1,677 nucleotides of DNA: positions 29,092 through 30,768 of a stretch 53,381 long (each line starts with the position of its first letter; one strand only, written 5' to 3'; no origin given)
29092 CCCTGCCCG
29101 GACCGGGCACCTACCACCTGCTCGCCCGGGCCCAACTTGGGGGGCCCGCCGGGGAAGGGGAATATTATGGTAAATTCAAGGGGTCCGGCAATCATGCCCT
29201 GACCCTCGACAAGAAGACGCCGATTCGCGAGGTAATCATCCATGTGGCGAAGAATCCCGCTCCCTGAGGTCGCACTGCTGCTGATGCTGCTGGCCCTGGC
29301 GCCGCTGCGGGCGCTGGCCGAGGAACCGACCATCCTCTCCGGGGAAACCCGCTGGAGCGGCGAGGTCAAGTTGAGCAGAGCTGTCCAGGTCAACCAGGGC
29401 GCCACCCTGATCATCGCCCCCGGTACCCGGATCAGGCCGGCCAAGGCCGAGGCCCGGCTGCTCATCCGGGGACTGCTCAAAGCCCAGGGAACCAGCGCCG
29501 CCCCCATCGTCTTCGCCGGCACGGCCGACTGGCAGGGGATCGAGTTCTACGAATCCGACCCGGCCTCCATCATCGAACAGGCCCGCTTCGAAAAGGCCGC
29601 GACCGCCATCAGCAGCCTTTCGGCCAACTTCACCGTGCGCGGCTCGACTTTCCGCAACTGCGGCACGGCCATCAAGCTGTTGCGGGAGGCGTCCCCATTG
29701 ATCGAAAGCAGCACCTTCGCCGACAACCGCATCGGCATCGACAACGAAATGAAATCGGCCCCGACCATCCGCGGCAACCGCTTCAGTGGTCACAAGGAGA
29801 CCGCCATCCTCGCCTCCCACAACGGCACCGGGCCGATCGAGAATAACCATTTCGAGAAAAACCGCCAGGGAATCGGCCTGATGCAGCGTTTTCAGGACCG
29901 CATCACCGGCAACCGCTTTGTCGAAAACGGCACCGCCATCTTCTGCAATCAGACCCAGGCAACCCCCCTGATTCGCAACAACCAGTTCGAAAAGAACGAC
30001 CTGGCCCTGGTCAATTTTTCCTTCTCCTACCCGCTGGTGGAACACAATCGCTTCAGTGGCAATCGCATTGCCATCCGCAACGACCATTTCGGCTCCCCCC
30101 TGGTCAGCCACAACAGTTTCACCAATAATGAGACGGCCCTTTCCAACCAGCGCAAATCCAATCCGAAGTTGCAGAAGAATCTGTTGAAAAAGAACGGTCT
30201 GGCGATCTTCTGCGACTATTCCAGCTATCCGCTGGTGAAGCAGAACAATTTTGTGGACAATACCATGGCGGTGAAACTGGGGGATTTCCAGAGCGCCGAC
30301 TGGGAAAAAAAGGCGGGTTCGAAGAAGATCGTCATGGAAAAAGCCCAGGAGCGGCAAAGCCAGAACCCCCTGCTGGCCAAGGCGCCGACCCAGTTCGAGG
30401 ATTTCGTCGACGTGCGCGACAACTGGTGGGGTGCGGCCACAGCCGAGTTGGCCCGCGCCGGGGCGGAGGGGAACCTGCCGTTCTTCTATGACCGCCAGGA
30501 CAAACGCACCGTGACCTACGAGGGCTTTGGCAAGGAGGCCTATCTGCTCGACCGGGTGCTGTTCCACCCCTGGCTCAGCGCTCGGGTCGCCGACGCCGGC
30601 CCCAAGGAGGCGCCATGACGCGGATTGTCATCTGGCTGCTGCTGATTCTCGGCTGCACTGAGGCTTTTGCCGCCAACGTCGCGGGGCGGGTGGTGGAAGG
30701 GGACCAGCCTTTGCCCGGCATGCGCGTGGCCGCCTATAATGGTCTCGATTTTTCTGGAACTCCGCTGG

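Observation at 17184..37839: About 20 kb cluster of exported and membrane proteins that looks like nos-type accessory machinery without any recognisable catalytic enzyme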

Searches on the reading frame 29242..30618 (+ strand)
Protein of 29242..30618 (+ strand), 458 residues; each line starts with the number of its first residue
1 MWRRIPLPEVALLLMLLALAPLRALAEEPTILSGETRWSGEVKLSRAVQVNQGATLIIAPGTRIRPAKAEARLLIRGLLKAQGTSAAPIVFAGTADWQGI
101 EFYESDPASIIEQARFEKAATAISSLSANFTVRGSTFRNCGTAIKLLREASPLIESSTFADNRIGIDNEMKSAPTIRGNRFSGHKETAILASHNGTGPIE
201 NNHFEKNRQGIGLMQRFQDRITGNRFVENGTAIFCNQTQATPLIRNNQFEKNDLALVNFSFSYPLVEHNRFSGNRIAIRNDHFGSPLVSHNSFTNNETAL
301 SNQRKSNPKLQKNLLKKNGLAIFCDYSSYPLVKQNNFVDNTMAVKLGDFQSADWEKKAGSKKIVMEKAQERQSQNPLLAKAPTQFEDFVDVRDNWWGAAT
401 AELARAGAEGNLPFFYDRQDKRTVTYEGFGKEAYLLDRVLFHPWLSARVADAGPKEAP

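Call 3: search_protein_families(library=pfam, proteins=[window:29242-30618:+], max_evalue=0.01)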
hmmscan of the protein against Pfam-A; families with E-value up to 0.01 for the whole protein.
window:29242-30618:+ (458 aa): 3 families
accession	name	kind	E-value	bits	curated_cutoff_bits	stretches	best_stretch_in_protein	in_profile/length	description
PF13229.12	Beta_helix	-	3.9e-41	140.8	25.9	3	127-253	8-138/158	Right handed beta helix region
PF05048.19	NosD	-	2.7e-27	96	23.6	2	98-253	17-173/212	Periplasmic copper-binding protein (NosD)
PF12708.12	Pect-lyase_RHGA_epim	-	9.1e-07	29.3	27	1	80-167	123-213/213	Rhamnogalacturonase A/epimerase, pectate lyase-like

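Call 12: find_homologous_proteins(query=window:29242-30618:+, max_evalue=1e-10)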
Query window:29242-30618:+ (458 aa): 199 proteins with E <= 1e-10 among 8000 candidates; the best 120 are listed.
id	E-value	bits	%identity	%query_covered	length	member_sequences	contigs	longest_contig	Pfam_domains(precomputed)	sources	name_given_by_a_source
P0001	0.0e+0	1034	100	100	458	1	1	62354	PF13229.13,PF12708.13,PF05048.20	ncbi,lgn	-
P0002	5.2e-248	841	82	95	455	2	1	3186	PF13229.13,PF12708.13,PF05048.20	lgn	-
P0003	4.3e-177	608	61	93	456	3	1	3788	PF13229.13,PF01696.24,PF05048.20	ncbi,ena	-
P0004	6.0e-174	597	59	100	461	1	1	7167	PF13229.13,PF05048.20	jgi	jgi:nitrous oxidase accessory protein NosD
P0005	1.0e-173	596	60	97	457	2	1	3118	PF13229.13,PF12708.13,PF05048.20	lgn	-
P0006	1.1e-172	593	61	94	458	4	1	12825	PF13229.13,PF05048.20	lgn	-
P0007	6.5e-172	590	60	100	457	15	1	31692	PF13229.13,PF12708.13,PF28492.1,PF05048.20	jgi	jgi:hypothetical protein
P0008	3.2e-171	588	61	92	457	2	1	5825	PF13229.13,PF12708.13,PF05048.20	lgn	-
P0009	5.7e-171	587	61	92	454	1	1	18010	PF13229.13,PF12708.13,PF05048.20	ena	-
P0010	1.3e-170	586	59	100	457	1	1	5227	PF13229.13,PF12708.13,PF05048.20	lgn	-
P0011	2.1e-170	586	62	92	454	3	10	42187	PF13229.13,PF12708.13,PF05048.20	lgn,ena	-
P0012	4.9e-169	581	61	92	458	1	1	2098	PF13229.13,PF01696.24,PF12708.13,PF05048.20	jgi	-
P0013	7.8e-169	580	58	100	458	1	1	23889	PF13229.13,PF28492.1,PF05048.20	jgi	jgi:hypothetical protein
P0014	2.8e-168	578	61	92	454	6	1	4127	PF13229.13,PF05048.20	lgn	-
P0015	3.9e-168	578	57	99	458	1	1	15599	PF13229.13,PF05048.20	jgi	-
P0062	8.1e-152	524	53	100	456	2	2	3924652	PF13229.13,PF01696.24,PF12708.13,PF28492.1,PF05048.20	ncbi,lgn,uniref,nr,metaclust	ncbi:hypothetical protein JCM30471_16360 [Desulfuromonas carbonis]|uniref:right-handed parallel beta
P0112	3.1e-144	499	54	93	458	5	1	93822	PF13229.13,PF05048.20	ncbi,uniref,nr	ncbi:hypothetical protein C2E25_06615 [Geothermobacter hydrogeniphilus]|uniref:Periplasmic copper-bi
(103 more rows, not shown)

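Call 13: find_encoding_contigs(protein=P0062, flank=10000, max_places=2)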
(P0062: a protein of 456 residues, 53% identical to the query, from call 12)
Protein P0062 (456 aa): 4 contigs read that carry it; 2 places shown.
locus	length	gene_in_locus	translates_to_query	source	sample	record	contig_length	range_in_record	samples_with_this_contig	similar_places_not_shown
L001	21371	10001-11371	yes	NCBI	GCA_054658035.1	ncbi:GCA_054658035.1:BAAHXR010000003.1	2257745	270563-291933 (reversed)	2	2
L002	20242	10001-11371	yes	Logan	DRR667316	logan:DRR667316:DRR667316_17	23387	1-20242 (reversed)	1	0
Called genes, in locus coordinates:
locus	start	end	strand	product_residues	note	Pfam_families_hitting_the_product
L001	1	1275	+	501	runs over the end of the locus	PF01839:FG-GAP (faint), PF13517:FG-GAP_3, PF07593:UnbV_ASPIC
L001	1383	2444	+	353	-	PF13620:CarboxypepD_reg (weak), PF13715:CarbopepD_reg_2 (faint), PF10670:DUF4198 (weak)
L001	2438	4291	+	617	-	PF05048:NosD, PF13229:Beta_helix, PF01011:PQQ (faint), PF13360:PQQ_2, PF13570:Beta-prop_ACSF4 (weak), PF13360:PQQ_2, PF13570:Beta-prop_ACSF4, PF13360:PQQ_2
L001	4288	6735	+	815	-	-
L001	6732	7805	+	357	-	PF10670:DUF4198 (faint), PF13620:CarboxypepD_reg (faint), PF20598:DUF6795 (faint)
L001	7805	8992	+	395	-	PF05048:NosD (weak), PF13229:Beta_helix, PF05048:NosD, PF13229:Beta_helix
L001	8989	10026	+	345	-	PF10670:DUF4198 (faint), PF13620:CarboxypepD_reg (faint)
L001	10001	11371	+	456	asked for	PF28492:Beta_helix_4 (faint), PF12708:Pect-lyase_RHGA_epim (faint), PF01696:Adeno_E1B_55K (faint), PF05048:NosD, PF13229:Beta_helix, PF05048:NosD, PF13229:Beta_helix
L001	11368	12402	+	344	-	PF10670:DUF4198 (faint), PF13620:CarboxypepD_reg (faint)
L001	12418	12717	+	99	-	PF11950:DUF3467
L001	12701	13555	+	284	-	PF13229:Beta_helix, PF05048:NosD (weak)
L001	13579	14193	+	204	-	PF04069:OpuAC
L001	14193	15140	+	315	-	PF04015:DUF362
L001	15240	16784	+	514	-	PF12801:Fer4_5, PF00037:Fer4 (faint), PF13187:Fer4_9 (faint), PF13237:Fer4_10 (faint), PF12837:Fer4_6 (faint), PF12838:Fer4_7 (weak), PF14697:Fer4_21 (weak)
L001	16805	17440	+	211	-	PF11249:DUF3047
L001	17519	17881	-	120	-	PF01253:SUI1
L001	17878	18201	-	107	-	-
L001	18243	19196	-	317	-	PF00072:Response_reg, PF00990:GGDEF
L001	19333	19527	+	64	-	-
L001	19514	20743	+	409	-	PF01266:DAO, PF13450:NAD_binding_8 (weak)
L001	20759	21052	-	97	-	PF13237:Fer4_10, PF00037:Fer4, PF12797:Fer4_2 (weak), PF12837:Fer4_6 (weak), PF13459:Fer4_15 (weak), PF14697:Fer4_21, PF12838:Fer4_7, PF13187:Fer4_9 (weak), +5 more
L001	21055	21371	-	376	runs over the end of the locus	PF03599:CdhD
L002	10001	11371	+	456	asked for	PF28492:Beta_helix_4 (faint), PF12708:Pect-lyase_RHGA_epim (faint), PF01696:Adeno_E1B_55K (faint), PF05048:NosD, PF13229:Beta_helix, PF05048:NosD, PF13229:Beta_helix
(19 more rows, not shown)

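Call 14: find_encoding_contigs(protein=P0112, flank=10000, max_places=2)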
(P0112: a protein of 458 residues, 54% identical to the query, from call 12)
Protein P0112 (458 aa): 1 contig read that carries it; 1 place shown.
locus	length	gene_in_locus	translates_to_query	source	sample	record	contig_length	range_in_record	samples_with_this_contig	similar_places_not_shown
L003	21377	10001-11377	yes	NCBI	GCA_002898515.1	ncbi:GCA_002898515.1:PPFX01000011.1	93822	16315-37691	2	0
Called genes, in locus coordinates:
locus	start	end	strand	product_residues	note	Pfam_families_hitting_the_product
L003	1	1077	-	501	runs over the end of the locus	PF12801:Fer4_5 (weak)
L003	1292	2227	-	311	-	PF00514:Arm (faint), PF13513:HEAT_EZ (faint), PF02985:HEAT (faint), PF13646:HEAT_2, PF03130:HEAT_PBS (weak), PF13646:HEAT_2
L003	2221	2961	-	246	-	PF13620:CarboxypepD_reg (weak)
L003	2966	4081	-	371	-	PF09459:EB_dh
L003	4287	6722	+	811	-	-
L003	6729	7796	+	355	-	PF10670:DUF4198 (faint), PF13620:CarboxypepD_reg (weak), PF13715:CarbopepD_reg_2 (faint), PF20598:DUF6795 (faint)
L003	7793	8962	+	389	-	PF05048:NosD, PF13229:Beta_helix, PF05048:NosD (weak)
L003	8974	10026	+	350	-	PF10670:DUF4198 (weak), PF13620:CarboxypepD_reg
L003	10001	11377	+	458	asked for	PF05048:NosD, PF13229:Beta_helix, PF05048:NosD, PF13229:Beta_helix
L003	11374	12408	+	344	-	PF10670:DUF4198 (faint), PF23193:NOMO_3rd (faint), PF13620:CarboxypepD_reg (weak)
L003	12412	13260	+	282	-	PF05048:NosD (weak), PF13229:Beta_helix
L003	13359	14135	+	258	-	PF00561:Abhydrolase_1, PF12146:Hydrolase_4, PF12697:Abhydrolase_6, PF03096:Ndr (weak)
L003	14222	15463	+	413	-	PF16491:Peptidase_M48_N, PF01435:Peptidase_M48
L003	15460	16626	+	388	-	PF07690:MFS_1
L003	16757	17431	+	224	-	PF01346:FKBP_N, PF00254:FKBP_C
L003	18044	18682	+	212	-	PF00440:TetR_N, PF17932:TetR_C_24 (faint), PF16925:TetR_C_13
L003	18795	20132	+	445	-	PF02321:OEP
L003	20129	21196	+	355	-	PF25919:BSH_CusB (faint), PF25917:BSH_RND, PF25973:BSH_CzcB (weak)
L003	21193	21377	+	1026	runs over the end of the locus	PF00873:ACR_tran, PF02355:SecD_SecF_C (weak), PF03176:MMPL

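Call 16: find_encoding_contigs(protein=P0001, flank=10000, max_places=2)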
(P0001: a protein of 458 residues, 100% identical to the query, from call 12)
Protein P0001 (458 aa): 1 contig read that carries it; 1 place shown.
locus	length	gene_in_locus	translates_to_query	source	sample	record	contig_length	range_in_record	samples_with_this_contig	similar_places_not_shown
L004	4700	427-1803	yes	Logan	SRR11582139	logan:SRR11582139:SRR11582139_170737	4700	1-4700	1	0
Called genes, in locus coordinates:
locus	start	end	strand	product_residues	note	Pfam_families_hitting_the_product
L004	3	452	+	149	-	?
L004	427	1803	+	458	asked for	PF12708:Pect-lyase_RHGA_epim (faint), PF05048:NosD, PF13229:Beta_helix, PF05048:NosD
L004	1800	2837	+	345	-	PF10670:DUF4198 (faint), PF13620:CarboxypepD_reg (weak), PF23193:NOMO_3rd (faint)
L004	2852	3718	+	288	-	-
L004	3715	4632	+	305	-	PF04015:DUF362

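Call 28: search_protein_families(library=ncbifam, proteins=[window:29242-30618:+], max_evalue=0.01)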
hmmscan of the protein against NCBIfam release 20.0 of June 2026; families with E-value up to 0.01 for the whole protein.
window:29242-30618:+ (458 aa): 3 families
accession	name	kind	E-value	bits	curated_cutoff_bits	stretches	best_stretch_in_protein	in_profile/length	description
TIGR04247.1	NosD_copper_fam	subfamily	2.5e-13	49.4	300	2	200-280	207-291/377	nitrous oxide reductase family maturation protein NosD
TIGR03804.1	para_beta_helix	repeat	1.1e-09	37.8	19.45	0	306-341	8-43/44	parallel beta-helix repeat protein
NF047854.1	LIC10774_subfam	equivalog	0.00021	20.4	380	0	271-325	216-274/358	LIC10774/LIC10365 family surface protein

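Call 31: search_solved_structures(query=window:29242-30618:+, max_evalue=0.1, show_alignments=1)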
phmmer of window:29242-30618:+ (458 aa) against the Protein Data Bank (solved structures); distinct sequences matched with E-value up to 0.1: 1.
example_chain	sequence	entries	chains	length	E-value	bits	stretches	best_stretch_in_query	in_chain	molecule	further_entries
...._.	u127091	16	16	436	0.0085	18.3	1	178-232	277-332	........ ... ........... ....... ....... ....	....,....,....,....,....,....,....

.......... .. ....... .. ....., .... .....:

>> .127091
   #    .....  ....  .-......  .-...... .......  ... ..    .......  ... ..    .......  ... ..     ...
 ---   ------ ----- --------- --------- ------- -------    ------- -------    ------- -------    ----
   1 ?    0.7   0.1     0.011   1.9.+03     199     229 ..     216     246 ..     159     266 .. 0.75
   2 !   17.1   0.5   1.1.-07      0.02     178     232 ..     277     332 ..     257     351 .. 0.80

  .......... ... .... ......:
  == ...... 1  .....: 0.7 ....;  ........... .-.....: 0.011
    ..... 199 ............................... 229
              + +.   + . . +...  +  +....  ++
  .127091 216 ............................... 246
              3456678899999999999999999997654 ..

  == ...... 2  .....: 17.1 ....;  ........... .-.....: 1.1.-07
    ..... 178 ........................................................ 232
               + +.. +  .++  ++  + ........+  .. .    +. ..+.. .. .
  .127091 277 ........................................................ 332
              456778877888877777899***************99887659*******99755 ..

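Call 58: search_solved_structures(query=A4, max_evalue=1, show_alignments=1)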
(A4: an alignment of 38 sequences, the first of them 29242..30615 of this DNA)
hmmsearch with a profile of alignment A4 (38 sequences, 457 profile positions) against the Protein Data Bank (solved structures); distinct sequences matched with E-value up to 1: 9.
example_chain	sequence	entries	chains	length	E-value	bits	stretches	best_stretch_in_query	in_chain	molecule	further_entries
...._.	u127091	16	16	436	0.14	14.1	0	195-232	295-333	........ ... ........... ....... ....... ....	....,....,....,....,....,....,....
6ggk_A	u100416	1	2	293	0.17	13.7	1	128-214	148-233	Cyclooctat-9-en-7-ol synthase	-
6ggl_A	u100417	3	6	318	0.2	13.6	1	128-214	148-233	Cyclooctat-9-en-7-ol synthase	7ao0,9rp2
4omg_A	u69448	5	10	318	0.2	13.6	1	128-214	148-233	Geranylgeranyl diphosphate cyclase | Cyclooctat-9-en-7-ol synthase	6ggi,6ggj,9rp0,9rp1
8qwr_A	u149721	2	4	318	0.2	13.6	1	128-214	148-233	Cyclooctat-9-en-7-ol synthase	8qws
7ao2_A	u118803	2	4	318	0.2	13.5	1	128-214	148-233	Cyclooctat-9-en-7-ol synthase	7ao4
7ao1_A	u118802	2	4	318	0.2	13.5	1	128-214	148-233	Cyclooctat-9-en-7-ol synthase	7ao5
5guc_A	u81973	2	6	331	0.21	13.4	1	128-214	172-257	Cyclooctat-9-en-7-ol synthase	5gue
4omh_A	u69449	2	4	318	0.38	12.6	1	156-214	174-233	Geranylgeranyl diphosphate cyclase | Cyclooctat-9-en-7-ol synthase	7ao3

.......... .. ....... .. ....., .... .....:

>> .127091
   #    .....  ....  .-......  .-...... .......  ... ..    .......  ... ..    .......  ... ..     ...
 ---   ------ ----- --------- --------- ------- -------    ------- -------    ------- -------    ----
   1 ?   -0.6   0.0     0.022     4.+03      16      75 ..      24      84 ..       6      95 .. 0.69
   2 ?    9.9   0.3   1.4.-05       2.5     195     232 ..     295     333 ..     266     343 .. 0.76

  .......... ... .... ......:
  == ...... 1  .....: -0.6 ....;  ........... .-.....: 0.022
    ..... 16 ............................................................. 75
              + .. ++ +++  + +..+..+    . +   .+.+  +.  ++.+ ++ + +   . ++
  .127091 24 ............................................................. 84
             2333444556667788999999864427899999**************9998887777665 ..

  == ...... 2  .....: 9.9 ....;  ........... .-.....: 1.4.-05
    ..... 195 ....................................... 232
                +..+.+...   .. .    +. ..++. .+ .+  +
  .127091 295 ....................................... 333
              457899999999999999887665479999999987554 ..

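Call 82: search_protein_families(library=pfam, proteins=[L001:16805-17440:+], max_evalue=0.001)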
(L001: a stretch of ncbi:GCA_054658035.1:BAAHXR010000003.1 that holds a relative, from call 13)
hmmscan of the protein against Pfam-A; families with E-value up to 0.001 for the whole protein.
L001:16805-17440:+ (211 aa): 1 family
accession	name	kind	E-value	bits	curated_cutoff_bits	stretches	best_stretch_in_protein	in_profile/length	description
PF11249.13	DUF3047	-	2.3e-67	226.8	27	1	34-207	2-198/198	Protein of unknown function (DUF3047)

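Call 90: search_protein_families(library=pfam, alignment_id=A6, max_evalue=0.00001)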
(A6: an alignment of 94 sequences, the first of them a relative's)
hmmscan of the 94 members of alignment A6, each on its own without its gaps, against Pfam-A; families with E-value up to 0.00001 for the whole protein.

A. member 1, L001:16748-17437:+ (230 aa): 1 family
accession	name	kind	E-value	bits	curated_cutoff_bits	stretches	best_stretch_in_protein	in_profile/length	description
PF11249.13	DUF3047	-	3e-67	226.4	27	1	53-226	2-198/198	Protein of unknown function (DUF3047)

B. families by the number of members that match (of 94 scanned): 101 families (the first 25 are shown)
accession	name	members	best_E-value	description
PF00370.27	FGGY_N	7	2.9e-73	FGGY family of carbohydrate kinases, N-terminal domain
PF02782.22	FGGY_C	7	5e-47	FGGY family of carbohydrate kinases, C-terminal domain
PF00899.27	ThiF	6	2.7e-39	ThiF family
PF14453.12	ThiS-like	6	6.9e-18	ThiS-like ubiquitin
PF05690.20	ThiG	5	4.7e-108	Thiazole biosynthesis protein ThiG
PF00873.25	ACR_tran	2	1.6e-184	AcrB/AcrD/AcrF family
PF07308.18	DUF1456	2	2.3e-59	Protein of unknown function (DUF1456)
PF01170.24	UPF0020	2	2.5e-43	RMKL-like, methyltransferase domain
PF10672.15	Methyltrans_SAM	2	4.1e-22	S-adenosylmethionine-dependent methyltransferase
PF01656.29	CbiA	2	6.3e-21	CobQ/CobB/MinD/ParA nucleotide binding domain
PF02926.22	THUMP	2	1.7e-20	THUMP domain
PF02518.31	HATPase_c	2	3.5e-17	Histidine kinase-, DNA gyrase B-, and HSP90-like ATPase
PF13717.11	Zn_ribbon_4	2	6.3e-16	zinc-ribbon domain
PF13719.11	Zn_ribbon_5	2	3e-14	zinc-ribbon domain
PF03602.21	Cons_hypoth95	2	2.5e-13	Conserved hypothetical protein 95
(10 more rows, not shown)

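Call 96: list_cluster_members(proteins=[P0001, P0121])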
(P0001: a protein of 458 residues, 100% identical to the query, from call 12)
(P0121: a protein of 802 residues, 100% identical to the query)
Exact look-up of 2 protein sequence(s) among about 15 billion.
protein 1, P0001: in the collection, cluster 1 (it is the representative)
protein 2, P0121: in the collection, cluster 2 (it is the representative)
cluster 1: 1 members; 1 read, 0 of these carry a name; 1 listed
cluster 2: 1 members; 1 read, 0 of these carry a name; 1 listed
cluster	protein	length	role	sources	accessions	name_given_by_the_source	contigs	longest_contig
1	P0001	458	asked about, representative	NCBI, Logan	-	-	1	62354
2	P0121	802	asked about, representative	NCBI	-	-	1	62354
